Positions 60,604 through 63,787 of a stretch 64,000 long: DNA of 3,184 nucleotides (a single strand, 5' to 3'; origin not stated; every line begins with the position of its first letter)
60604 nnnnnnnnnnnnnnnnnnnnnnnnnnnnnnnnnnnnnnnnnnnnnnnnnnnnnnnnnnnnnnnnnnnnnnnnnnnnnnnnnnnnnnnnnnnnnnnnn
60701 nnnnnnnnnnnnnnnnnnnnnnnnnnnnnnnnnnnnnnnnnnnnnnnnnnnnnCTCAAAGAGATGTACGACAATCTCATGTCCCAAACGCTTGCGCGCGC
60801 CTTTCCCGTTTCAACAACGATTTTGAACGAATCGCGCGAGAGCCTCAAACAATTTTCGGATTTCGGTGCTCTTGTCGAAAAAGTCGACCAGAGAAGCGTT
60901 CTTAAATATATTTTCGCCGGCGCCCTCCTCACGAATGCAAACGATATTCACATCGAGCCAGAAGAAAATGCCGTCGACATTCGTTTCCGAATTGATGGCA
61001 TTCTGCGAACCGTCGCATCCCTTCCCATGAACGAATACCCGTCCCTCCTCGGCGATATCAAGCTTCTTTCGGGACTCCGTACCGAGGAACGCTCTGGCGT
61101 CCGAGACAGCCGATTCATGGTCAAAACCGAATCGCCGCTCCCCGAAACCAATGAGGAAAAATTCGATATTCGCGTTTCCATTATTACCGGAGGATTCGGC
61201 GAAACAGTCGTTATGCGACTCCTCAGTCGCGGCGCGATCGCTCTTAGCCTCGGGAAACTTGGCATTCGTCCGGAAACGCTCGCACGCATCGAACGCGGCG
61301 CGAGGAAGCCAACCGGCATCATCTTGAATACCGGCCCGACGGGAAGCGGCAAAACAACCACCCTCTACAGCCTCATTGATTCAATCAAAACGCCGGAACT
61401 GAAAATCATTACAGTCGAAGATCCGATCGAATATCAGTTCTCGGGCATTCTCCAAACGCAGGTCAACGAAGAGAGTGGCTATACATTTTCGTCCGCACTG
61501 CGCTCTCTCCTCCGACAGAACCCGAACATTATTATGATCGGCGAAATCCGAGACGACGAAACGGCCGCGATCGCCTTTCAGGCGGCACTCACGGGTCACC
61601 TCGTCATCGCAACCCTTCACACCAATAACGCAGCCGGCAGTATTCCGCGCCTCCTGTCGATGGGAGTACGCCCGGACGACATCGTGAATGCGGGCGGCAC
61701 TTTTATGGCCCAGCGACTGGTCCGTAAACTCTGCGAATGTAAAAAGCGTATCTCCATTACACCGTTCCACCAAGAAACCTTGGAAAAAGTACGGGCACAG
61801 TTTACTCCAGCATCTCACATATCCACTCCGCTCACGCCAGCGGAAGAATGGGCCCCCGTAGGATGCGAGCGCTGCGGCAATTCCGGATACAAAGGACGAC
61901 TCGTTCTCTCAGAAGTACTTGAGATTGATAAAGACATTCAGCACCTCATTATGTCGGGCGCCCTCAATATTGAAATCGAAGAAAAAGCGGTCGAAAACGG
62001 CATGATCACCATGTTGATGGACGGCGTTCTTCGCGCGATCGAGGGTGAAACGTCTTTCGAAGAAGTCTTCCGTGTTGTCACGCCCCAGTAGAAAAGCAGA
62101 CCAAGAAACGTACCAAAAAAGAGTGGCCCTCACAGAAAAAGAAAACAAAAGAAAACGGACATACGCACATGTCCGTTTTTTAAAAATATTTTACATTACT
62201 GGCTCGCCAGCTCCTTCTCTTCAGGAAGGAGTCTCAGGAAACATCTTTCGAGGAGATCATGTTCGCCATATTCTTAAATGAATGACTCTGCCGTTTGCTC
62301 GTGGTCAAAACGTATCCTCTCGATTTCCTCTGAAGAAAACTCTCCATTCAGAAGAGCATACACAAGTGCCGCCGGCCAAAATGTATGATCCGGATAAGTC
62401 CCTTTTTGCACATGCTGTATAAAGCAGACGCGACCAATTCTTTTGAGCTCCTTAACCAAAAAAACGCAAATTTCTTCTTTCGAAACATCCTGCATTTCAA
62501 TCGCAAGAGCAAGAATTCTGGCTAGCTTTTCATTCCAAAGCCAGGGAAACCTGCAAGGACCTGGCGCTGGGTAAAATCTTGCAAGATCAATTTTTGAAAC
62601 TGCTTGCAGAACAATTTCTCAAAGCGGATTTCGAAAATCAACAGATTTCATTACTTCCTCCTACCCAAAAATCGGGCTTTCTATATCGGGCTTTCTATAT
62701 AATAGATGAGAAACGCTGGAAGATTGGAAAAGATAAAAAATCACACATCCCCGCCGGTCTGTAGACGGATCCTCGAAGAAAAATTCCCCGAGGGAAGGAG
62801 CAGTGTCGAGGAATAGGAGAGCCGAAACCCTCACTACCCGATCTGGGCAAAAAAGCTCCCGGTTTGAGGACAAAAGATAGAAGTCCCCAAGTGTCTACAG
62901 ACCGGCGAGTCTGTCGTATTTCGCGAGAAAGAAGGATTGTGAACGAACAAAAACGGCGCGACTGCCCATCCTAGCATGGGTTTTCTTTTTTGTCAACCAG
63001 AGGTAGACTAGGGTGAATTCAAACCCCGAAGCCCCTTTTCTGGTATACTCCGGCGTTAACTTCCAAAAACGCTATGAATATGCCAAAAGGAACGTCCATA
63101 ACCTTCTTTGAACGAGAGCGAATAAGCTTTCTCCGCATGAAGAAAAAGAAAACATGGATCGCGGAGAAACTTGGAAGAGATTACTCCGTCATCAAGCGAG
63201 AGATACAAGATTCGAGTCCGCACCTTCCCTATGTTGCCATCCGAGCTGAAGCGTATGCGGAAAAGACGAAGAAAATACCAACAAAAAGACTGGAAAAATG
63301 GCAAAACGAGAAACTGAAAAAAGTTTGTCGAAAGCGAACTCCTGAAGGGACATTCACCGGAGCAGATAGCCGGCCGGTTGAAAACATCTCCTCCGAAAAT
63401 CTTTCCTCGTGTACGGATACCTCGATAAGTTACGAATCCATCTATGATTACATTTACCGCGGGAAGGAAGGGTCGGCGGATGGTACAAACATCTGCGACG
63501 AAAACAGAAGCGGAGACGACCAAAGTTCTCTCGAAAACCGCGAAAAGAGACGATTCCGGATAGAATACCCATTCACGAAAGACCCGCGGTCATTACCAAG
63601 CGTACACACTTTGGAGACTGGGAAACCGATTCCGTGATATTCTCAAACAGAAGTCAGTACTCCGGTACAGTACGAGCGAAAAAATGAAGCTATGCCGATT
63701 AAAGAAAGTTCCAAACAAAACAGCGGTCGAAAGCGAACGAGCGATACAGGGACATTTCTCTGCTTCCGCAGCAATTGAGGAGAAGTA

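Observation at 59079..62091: Two PilB/GspE ATPase modules in tandem with no stop codon between them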

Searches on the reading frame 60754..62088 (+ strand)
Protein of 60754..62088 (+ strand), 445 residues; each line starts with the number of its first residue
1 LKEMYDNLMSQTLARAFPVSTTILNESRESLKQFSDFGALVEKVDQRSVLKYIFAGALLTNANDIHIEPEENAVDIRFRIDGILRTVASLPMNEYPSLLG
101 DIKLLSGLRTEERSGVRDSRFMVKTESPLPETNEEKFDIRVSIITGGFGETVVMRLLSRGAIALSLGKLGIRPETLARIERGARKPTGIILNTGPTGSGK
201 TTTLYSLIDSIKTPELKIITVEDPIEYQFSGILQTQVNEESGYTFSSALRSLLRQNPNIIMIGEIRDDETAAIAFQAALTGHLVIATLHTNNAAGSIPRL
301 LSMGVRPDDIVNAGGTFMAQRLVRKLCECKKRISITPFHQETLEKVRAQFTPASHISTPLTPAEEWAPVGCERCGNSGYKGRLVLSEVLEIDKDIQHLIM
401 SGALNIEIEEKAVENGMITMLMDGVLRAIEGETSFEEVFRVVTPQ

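Call 31: search_solved_structures(query=window:60754-62088:+, max_evalue=1e-20)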
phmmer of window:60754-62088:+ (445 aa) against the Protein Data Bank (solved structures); distinct sequences matched with E-value up to 1e-20: 21.
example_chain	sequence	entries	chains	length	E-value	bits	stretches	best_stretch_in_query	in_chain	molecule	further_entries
5oiu_A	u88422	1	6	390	3.9e-90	306.2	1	48-439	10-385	Type IV pilus assembly protein PilF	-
5it5_F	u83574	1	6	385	6.2e-90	305.5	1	49-439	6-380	ATP binding motif-containing protein PilF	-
6ejf_A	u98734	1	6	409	7.4e-90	305.2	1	49-439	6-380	Type IV pilus assembly protein PilF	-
6f8l_G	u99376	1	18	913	2.8e-89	303.3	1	46-439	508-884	Type IV pilus assembly protein PilF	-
5zfr_A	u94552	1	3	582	9.4e-86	291.7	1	49-442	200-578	Type IV pilus biogenesis ATPase PilB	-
6olj_C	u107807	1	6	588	4.5e-85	289.5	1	49-442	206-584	Type IV pilus biogenesis ATPase PilB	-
5tsg_B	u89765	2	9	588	6.8e-85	288.9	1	49-442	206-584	Type IV pilus biogenesis ATPase PilB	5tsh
3jc8_Ba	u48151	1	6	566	5.7e-84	285.9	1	46-441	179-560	Type IV-A pilus assembly ATPase PilB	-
4pht_A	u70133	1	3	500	1.9e-77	264.3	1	40-442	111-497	General secretory pathway protein E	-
4kss_A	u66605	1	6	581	5.8e-75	256.2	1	40-442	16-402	Type II secretion system protein E, hemolysin-coregulated protein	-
4ksr_A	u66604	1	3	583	5.8e-75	256.2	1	40-442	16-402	Type II secretion system protein E, Hemolysin-coregulated protein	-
1p9r_A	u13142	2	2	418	1e-74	255.4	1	40-440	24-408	General secretion pathway protein E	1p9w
8dze_A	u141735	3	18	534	4.2e-31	111.7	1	32-403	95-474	BfpD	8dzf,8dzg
2ewv_A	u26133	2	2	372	3.1e-29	105.6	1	165-303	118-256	twitching motility protein PilT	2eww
2gsz_A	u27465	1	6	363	4.4e-29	105.1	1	166-303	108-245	twitching motility protein PilT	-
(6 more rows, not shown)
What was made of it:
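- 60823..62076 (+): Module 2: three lead-in helices, N2 domain and C-terminal ATPase domain. Walker A is at 61333-61362. The Zn cysteines are CEC…CERC. PDB phmmer: PilF 5oiu at 3.9e-90 (call 31).
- On PilB/GspE assembly-ATPase subgroup (as opposed to PilT retraction ATPases): PDB phmmer gives 1e-90 to 1e-75 against about 1e-29 for PilT (call 31).
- Closest known: Thermus thermophilus PilF. Same: It is also the best sequence match in the PDB (call 31).
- Best solved relatives are PilF, PilB and GspE at 1e-90 to 1e-75, against about 1e-29 for PilT (call 31).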

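Call 32: search_protein_families(library=ncbifam, proteins=[window:60754-62088:+], max_evalue=0.00001)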
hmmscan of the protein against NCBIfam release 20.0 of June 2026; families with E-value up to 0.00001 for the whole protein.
window:60754-62088:+ (445 aa): 16 families
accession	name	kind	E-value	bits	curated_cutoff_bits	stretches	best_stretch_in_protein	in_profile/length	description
TIGR02533.1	type_II_gspE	equivalog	1.9e-119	399.5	630.25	1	48-441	108-485/486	type II secretion system ATPase GspE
TIGR02538.1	type_IV_pilB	equivalog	3.2e-113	379.3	675.65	1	48-442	180-562/564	type IV-A pilus assembly ATPase PilB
NF053534.1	T4PilAsmATPsTfpB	equivalog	1.7e-101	340.4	850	1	49-442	204-582/584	type IV pilus assembly ATPase TfpB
NF007755.0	PRK10436.1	equivalog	9.3e-99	331.2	617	1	48-442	87-459/465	type II secretion system protein GspE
NF041000.1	ATPase_ComGA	equivalog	2.1e-66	223.7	300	1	53-324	3-266/267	competence type IV pilus ATPase ComGA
TIGR01420.1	pilT_fam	subfamily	2.6e-45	155.2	319.1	1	54-303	6-242/343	PilT/PilU family type 4a pilus ATPase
TIGR02525.1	plasmid_TraJ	equivalog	2.2e-23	82.8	368.3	1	186-309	148-276/372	plasmid transfer ATPase TraJ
TIGR02524.1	dot_icm_DotB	equivalog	9.5e-20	71.1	463.3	1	187-302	134-258/358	Dot/Icm type IV secretion system ATPase DotB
NF058587.1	archaellum_moto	equivalog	4.2e-19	68.7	550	1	192-305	280-398/527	archaellum flagellar ATPase motor FlaI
TIGR02782.1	TrbB_P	equivalog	6.8e-14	51.8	304.55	1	190-300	139-252/303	P-type conjugative transfer ATPase TrbB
TIGR02788.1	VirB11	equivalog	9.4e-13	47.8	249.95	1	190-304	147-266/308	P-type DNA transfer ATPase VirB11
NF010469.0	PRK13894.1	subfamily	1.3e-11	44.4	508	1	190-303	152-267/320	conjugal transfer ATPase TrbB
NF010407.0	PRK13833.1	subfamily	1.4e-10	41.1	499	1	189-300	146-259/323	conjugal transfer protein TrbB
TIGR03819.1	heli_sec_ATPase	hypoth_equivalog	9.5e-10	38.2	373.15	1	154-304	144-301/340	TadA family conjugal transfer-associated ATPase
NF010425.0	PRK13851.1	equivalog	2.2e-09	36.7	461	1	190-303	165-283/344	type IV secretion system protein VirB11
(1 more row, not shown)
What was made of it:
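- On TadA/CpaF Flp-pilus ATPases (the name on the source GenBank records): The PilB and GspE models score about ten times higher (call 32).
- A single module scores below the NCBIfam PilB and GspE equivalog cut-offs: 379 and 400 bits against 676 and 630 (call 32).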

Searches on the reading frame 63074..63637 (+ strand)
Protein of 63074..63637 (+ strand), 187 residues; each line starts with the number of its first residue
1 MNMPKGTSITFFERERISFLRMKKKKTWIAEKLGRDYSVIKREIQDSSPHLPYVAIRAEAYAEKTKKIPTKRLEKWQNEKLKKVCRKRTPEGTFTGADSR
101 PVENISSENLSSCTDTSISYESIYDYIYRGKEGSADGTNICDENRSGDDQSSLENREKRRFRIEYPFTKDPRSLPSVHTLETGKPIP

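Call 68: search_protein_families(library=pfam, proteins=[window:63074-63637:+], max_evalue=0.001)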
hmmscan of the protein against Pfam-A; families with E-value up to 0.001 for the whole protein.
window:63074-63637:+ (187 aa): 1 family
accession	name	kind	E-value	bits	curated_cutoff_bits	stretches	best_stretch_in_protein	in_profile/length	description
PF13936.12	HTH_38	-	0.00031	20.8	27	1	5-44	1-41/44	Helix-turn-helix domain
